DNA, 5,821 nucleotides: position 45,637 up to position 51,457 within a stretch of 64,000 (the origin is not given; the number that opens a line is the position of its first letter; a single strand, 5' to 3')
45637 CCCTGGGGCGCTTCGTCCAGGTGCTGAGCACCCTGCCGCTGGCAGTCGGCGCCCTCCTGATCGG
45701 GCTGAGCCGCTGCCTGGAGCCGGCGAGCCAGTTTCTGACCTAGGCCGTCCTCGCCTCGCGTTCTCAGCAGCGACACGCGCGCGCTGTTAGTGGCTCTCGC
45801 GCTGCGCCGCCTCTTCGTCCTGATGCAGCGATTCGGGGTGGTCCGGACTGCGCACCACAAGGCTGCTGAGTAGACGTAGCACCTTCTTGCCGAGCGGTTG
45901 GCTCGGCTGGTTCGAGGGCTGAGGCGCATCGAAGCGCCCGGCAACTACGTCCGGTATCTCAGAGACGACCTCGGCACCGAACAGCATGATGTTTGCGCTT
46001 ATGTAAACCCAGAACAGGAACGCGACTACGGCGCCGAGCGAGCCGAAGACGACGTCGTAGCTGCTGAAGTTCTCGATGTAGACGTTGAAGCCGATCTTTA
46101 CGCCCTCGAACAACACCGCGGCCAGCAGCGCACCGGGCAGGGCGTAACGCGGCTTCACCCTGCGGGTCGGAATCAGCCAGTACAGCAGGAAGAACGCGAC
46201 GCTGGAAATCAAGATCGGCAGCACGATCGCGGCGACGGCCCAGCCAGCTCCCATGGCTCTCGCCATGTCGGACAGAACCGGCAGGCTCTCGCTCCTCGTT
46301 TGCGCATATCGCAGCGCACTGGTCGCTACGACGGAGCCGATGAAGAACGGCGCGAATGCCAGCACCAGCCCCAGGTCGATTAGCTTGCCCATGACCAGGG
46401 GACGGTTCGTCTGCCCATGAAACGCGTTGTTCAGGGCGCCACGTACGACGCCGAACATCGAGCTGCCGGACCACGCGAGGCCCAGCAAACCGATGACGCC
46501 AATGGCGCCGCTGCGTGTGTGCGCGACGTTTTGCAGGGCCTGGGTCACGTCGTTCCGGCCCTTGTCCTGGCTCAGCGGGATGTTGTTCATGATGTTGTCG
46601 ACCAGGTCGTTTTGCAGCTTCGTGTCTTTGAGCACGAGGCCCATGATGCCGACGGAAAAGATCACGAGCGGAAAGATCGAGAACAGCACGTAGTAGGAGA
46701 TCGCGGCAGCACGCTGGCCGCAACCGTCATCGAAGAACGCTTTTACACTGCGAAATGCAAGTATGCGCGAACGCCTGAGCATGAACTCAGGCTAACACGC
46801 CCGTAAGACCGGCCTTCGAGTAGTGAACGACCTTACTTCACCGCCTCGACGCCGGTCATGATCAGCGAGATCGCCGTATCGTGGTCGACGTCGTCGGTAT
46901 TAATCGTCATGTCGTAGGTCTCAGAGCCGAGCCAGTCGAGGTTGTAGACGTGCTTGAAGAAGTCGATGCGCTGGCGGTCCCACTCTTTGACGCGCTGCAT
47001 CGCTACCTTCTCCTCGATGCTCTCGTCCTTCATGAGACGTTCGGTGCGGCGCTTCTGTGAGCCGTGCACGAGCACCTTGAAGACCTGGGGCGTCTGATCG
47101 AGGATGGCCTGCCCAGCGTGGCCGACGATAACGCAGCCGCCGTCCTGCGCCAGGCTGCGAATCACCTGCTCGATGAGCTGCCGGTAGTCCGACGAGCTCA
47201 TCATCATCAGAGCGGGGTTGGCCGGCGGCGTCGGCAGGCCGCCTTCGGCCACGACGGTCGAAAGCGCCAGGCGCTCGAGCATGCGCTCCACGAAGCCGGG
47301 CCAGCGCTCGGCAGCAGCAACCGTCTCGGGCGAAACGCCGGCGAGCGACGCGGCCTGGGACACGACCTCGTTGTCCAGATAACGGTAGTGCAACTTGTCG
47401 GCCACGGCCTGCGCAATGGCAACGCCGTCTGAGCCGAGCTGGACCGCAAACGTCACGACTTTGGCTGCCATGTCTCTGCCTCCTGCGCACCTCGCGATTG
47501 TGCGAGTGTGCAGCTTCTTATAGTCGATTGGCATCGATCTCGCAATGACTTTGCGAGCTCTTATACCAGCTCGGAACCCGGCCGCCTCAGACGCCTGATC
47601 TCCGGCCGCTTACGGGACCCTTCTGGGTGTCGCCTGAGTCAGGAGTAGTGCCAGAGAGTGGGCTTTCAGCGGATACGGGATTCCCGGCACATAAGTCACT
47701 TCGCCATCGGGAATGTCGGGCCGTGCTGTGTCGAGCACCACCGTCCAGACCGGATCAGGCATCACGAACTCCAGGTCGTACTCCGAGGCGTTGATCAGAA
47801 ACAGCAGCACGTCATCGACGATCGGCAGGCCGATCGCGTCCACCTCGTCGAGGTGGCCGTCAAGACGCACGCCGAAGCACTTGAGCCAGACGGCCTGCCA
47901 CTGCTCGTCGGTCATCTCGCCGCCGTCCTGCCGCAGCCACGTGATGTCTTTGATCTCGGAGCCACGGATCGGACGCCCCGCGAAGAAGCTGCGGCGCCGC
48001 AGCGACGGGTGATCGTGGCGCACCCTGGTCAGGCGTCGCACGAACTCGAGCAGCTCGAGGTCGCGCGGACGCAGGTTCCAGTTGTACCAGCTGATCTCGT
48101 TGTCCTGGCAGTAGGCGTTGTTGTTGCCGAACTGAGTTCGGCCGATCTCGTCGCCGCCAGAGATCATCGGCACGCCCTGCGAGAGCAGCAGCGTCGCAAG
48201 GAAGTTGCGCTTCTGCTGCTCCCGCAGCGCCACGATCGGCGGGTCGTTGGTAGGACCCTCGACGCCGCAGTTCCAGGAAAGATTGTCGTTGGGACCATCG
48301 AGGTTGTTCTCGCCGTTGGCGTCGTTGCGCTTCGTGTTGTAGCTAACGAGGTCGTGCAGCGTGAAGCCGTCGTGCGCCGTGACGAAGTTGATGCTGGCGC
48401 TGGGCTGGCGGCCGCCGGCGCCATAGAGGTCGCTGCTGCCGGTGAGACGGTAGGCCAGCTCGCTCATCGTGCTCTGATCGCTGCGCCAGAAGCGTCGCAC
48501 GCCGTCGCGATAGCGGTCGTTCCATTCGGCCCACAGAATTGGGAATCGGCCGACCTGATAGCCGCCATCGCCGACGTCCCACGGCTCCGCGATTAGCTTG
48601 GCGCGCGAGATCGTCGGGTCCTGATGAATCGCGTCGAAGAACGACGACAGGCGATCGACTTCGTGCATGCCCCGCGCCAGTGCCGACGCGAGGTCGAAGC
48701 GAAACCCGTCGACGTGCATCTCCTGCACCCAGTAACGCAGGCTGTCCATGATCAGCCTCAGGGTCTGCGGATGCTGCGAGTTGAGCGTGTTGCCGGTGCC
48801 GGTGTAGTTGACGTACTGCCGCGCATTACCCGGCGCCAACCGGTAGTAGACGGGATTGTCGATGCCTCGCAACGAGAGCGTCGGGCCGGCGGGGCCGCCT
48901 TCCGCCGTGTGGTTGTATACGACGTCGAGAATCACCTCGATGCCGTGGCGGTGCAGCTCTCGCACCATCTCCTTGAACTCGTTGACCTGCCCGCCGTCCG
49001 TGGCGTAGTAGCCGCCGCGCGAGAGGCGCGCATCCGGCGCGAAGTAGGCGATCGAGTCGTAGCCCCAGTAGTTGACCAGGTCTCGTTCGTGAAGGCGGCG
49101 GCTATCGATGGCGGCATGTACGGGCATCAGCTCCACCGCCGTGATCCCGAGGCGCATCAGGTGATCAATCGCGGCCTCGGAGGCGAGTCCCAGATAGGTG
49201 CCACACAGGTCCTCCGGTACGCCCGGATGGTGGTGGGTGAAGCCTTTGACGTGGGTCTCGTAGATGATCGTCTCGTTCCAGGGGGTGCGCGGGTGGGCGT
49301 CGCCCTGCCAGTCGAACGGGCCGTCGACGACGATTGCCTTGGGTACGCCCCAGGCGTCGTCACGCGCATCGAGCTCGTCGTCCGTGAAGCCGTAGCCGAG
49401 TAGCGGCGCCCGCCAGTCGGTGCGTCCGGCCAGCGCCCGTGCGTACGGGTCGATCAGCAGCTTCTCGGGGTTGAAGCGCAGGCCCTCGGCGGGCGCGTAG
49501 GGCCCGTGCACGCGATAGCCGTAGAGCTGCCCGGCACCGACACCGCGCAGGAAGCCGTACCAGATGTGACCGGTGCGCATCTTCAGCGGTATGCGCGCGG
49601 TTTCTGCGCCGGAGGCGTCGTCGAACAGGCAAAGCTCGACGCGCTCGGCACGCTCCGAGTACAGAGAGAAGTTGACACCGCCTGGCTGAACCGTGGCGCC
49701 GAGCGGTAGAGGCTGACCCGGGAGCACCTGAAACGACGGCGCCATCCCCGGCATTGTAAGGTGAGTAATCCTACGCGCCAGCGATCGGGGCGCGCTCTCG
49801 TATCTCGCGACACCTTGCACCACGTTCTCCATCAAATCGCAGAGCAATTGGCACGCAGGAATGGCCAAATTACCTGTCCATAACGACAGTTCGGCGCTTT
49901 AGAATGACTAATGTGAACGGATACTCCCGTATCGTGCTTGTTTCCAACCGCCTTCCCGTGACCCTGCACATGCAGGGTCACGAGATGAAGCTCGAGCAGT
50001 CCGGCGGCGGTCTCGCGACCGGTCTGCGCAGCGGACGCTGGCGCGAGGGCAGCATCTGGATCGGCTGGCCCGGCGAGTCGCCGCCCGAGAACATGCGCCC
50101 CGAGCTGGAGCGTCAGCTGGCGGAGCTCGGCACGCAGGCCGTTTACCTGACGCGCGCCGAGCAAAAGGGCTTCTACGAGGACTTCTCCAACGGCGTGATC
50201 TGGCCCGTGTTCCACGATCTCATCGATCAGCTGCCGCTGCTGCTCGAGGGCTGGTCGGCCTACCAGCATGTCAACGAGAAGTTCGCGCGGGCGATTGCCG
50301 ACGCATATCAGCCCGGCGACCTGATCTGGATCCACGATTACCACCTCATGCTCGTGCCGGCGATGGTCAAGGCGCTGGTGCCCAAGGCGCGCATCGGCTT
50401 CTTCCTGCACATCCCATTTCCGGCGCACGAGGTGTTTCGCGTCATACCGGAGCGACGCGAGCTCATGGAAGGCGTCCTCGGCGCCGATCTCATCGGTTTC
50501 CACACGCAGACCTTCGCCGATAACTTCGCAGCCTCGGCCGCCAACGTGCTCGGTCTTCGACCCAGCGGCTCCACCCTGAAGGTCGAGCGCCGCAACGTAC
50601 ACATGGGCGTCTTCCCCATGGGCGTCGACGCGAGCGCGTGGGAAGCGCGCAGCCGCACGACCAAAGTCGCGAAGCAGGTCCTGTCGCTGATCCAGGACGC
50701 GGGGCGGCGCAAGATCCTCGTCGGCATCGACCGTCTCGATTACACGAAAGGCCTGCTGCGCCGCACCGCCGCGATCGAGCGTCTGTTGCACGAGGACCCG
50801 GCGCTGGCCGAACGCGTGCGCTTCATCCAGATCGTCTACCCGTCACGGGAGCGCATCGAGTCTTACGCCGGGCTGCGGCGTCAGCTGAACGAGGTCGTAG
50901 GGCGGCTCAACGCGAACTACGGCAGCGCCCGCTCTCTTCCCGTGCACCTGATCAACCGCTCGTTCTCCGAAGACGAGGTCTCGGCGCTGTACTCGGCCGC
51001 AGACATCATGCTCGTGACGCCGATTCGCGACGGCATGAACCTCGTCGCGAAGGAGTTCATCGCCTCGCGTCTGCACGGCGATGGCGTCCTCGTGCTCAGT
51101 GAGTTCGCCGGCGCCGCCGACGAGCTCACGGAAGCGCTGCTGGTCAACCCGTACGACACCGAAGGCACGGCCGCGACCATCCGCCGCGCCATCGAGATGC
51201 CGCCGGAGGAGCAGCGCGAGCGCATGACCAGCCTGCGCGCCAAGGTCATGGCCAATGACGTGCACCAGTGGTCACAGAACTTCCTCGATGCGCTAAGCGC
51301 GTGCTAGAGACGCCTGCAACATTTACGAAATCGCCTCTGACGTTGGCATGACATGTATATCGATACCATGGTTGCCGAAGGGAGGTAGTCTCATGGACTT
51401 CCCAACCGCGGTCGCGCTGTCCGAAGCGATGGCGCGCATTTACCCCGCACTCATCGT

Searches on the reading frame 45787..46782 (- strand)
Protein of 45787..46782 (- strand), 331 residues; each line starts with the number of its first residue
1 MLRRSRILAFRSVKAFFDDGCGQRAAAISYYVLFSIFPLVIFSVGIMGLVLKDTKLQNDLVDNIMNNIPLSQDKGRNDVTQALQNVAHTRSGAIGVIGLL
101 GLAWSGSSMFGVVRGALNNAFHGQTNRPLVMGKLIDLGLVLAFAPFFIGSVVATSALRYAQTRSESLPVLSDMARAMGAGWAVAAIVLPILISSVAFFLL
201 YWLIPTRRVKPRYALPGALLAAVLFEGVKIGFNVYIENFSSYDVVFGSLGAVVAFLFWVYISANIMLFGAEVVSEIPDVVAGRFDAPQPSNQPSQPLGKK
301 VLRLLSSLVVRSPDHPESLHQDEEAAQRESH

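Call 4: search_protein_families(library=pfam, proteins=[window:45787-46782:-])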
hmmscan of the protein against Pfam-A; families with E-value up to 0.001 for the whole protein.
window:45787-46782:- (331 aa): 1 family
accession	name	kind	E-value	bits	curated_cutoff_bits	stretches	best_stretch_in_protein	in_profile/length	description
PF03631.20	Virul_fac_BrkB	-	9e-61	206.2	33.7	1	18-276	2-255/259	Virulence factor BrkB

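Call 5: search_protein_families(library=ncbifam, proteins=[window:45787-46782:-])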
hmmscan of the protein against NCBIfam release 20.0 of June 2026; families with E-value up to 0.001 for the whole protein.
window:45787-46782:- (331 aa): 4 families
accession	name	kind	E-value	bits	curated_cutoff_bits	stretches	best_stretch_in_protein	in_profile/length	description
TIGR00765.1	yihY_not_rbn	subfamily_domain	3e-36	125.6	73.15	1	13-274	7-254/259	YihY family inner membrane protein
NF002457.0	PRK01637.1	equivalog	1.4e-35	122.9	307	1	16-280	27-278/295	virulence factor BrkB family protein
NF003256.0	PRK04214.1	equivalog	3.5e-32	111.9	500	1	13-278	24-275/412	ribonuclease BN/unknown domain fusion protein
TIGR00766.1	TIGR00766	equivalog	1e-19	70.9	213.65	1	11-270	5-254/263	inner membrane protein YhjD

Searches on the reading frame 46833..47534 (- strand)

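Call 4: search_protein_families(library=pfam, proteins=[window:46833-47534:-])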
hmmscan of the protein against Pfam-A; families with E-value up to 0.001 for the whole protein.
window:46833-47534:- (233 aa): 1 family
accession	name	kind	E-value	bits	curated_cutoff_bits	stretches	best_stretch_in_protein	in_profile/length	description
PF13189.12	Cytidylate_kin2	-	1.5e-39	136.4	28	1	26-214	1-175/176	Cytidylate kinase-like family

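Call 5: search_protein_families(library=ncbifam, proteins=[window:46833-47534:-])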
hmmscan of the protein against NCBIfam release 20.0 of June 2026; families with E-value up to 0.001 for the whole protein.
window:46833-47534:- (233 aa): 1 family
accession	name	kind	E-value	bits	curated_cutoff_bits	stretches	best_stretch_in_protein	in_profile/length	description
TIGR02173.1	cyt_kin_arch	equivalog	8.7e-09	35.6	102.1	1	118-227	58-166/169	(d)CMP kinase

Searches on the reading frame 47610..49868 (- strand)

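Call 4: search_protein_families(library=pfam, proteins=[window:47610-49868:-])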
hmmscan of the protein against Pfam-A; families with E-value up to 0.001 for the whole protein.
window:47610-49868:- (752 aa): 2 families
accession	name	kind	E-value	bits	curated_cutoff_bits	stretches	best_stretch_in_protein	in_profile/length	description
PF02922.24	CBM_48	-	1.3e-19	70.7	22.4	1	55-143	1-83/83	Carbohydrate-binding module 48 (Isoamylase N-terminal domain)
PF00128.31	Alpha-amylase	-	9.9e-15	55.1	22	2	233-323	24-94/446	Alpha amylase, catalytic domain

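Call 5: search_protein_families(library=ncbifam, proteins=[window:47610-49868:-])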
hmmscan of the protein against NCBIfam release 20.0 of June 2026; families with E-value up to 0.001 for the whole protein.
window:47610-49868:- (752 aa): 27 families (the best 25 are shown)
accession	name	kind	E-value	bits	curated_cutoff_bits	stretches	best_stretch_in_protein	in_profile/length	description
TIGR02100.1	glgX_debranch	equivalog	1.1e-294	978.9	640.9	1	51-719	2-665/688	glycogen debranching protein GlgX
NF002983.0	PRK03705.1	equivalog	3.8e-216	719.1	901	1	47-711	3-630/658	glycogen debranching protein GlgX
NF011082.0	PRK14510.1-1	equivalog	5.5e-214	713.2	2511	1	46-743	4-684/1410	bifunctional glycogen debranching protein GlgX/4-alpha-glucanotransferase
TIGR02104.1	pulA_typeI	equivalog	1.2e-62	211.8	504.5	2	187-515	114-453/605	type I pullulanase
TIGR02103.1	pullul_strch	subfamily_domain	2.6e-39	135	697.6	2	262-434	375-534/900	pullulanase-type alpha-1,6-glucosidase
TIGR02102.1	pullulan_Gpos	equivalog_domain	1.3e-34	119.2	1042.25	1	56-394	319-644/1113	pullulanase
TIGR02402.1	trehalose_TreZ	equivalog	3.6e-30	104.8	538.8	1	178-428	72-281/545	malto-oligosyltrehalose trehalohydrolase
NF008967.0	PRK12313.1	equivalog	1.8e-20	72.8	577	1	64-396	39-313/633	1,4-alpha-glucan branching protein GlgB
NF003811.1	PRK05402.1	equivalog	3.1e-19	69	741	1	63-395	29-304/619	1,4-alpha-glucan branching protein GlgB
NF009221.0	PRK12568.1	equivalog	1.4e-12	46.5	1270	1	64-399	154-431/745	1,4-alpha-glucan branching enzyme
TIGR01515.1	branching_enzym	equivalog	6.3e-12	44.9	463.95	1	225-395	150-293/607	1,4-alpha-glucan branching enzyme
NF011294.0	PRK14706.1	equivalog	1.7e-10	39.8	1284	1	64-395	42-312/642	1,4-alpha-glucan branching enzyme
NF041090.1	Cyc-maltodext_AglB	equivalog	2.1e-10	40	540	1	234-399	71-213/470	cyclomaltodextrinase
NF008051.0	PRK10785.1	equivalog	3.2e-10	38.8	568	1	232-324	183-254/607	maltodextrin glucosidase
TIGR02456.1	treS_nterm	equivalog_domain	8.1e-10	37.8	678.35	1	198-324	4-104/539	maltose alpha-D-glucosyltransferase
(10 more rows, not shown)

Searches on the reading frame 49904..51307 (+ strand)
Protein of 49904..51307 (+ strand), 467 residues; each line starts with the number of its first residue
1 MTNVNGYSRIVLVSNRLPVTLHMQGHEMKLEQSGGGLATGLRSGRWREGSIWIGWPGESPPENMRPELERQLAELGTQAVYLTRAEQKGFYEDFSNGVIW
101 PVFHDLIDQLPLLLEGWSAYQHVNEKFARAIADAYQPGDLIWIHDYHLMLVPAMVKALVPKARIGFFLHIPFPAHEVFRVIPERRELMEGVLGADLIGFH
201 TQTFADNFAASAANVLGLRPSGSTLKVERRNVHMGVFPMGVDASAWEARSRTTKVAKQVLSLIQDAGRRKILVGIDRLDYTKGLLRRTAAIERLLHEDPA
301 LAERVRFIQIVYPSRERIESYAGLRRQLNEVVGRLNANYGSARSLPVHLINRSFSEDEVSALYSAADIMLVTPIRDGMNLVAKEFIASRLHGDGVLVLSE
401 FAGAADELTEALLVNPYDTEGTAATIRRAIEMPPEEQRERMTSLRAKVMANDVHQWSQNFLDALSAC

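Call 47: search_protein_families(library=pfam, proteins=[window:49904-51307:+])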
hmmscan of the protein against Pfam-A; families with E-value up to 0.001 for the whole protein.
window:49904-51307:+ (467 aa): 1 family
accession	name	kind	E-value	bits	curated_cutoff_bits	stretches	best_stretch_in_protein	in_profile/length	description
PF00982.27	Glyco_transf_20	-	3.1e-140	468.5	32.5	1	9-465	2-472/473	Glycosyltransferase family 20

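Call 49: search_protein_families(library=ncbifam, proteins=[window:49904-51307:+])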
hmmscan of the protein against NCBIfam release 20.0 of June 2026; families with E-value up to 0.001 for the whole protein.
window:49904-51307:+ (467 aa): 6 families
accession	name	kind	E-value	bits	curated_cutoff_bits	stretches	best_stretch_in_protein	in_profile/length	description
NF011071.0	PRK14501.1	equivalog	1e-185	619.1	634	1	8-465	2-462/729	bifunctional alpha,alpha-trehalose-phosphate synthase (UDP-forming)/trehalose-phosphatase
TIGR02400.1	trehalose_OtsA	equivalog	3.8e-158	527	564.85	1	9-465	1-455/456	alpha,alpha-trehalose-phosphate synthase (UDP-forming)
TIGR02398.1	gluc_glyc_Psyn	equivalog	6.7e-99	331.7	569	2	223-465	239-481/487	glucosylglycerol-phosphate synthase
NF007513.0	PRK10117.1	equivalog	1.2e-97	327.8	759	1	8-465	2-452/474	alpha,alpha-trehalose-phosphate synthase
TIGR04047.1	MSMEG_0565_glyc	hypoth_equivalog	1.1e-06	28.1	259.85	1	230-458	157-362/373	MSMEG_0565 family glycosyltransferase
NF047684.1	TeichurnBiosyTuaC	equivalog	0.00097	18.2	550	0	210-296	163-246/391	teichuronic acid biosynthesis protein TuaC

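Call 51: search_solved_structures(query=window:49904-51307:+, max_evalue=1e-30)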
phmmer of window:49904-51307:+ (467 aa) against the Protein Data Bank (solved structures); distinct sequences matched with E-value up to 1e-30: 18.
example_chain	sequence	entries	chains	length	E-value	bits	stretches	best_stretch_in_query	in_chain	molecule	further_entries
5hvm_A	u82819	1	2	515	1e-107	364.1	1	6-464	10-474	Alpha,alpha-trehalose-phosphate synthase (UDP-forming)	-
6jbi_A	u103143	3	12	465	4.3e-106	358.7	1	9-464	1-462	Trehalose-6-phosphate synthase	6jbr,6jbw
5hvo_A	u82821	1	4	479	5.8e-106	358.3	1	5-467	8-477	Alpha,alpha-trehalose-phosphate synthase (UDP-forming)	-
5jij_A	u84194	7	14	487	8.6e-105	354.4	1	5-466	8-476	Alpha,alpha-trehalose-phosphate synthase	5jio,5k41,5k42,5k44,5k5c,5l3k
8fhw_A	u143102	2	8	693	2.7e-103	349.5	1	162-464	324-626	Alpha,alpha-trehalose-phosphate synthase (UDP-forming)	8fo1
5huv_A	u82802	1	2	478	9.3e-102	344.4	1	9-467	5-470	Alpha,alpha-trehalose-phosphate synthase [UDP-forming]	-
5hut_A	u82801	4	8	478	4.6e-101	342.1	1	9-467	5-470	Alpha,alpha-trehalose-phosphate synthase [UDP-forming]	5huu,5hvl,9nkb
9niq_A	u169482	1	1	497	4.7e-101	342.1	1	9-467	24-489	Alpha,alpha-trehalose-phosphate synthase [UDP-forming]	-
5hxa_A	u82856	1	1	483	2.1e-88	300.4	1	7-463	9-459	Alpha,alpha-trehalose-phosphate synthase (UDP-forming)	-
5uof_A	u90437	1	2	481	1.1e-87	298.1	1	7-463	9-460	Alpha,alpha-trehalose-phosphate synthase (UDP-forming)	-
5tvg_A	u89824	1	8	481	4.1e-85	289.6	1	8-463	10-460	Alpha,alpha-trehalose-phosphate synthase (UDP-forming)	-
5v0t_A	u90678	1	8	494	1.1e-82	281.6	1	9-464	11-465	Alpha,alpha-trehalose-phosphate synthase (UDP-forming)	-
2wtx_A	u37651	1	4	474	6.4e-81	275.7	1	8-464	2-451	ALPHA, ALPHA-TREHALOSE-PHOSPHATE SYNTHASE [UDP-FORMING]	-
1uqt_A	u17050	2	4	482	6.8e-81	275.7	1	8-464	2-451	ALPHA, ALPHA-TREHALOSE-PHOSPHATE SYNTHASE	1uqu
6jak_A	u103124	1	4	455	7.6e-81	275.5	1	9-464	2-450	Trehalose-6-phosphate synthase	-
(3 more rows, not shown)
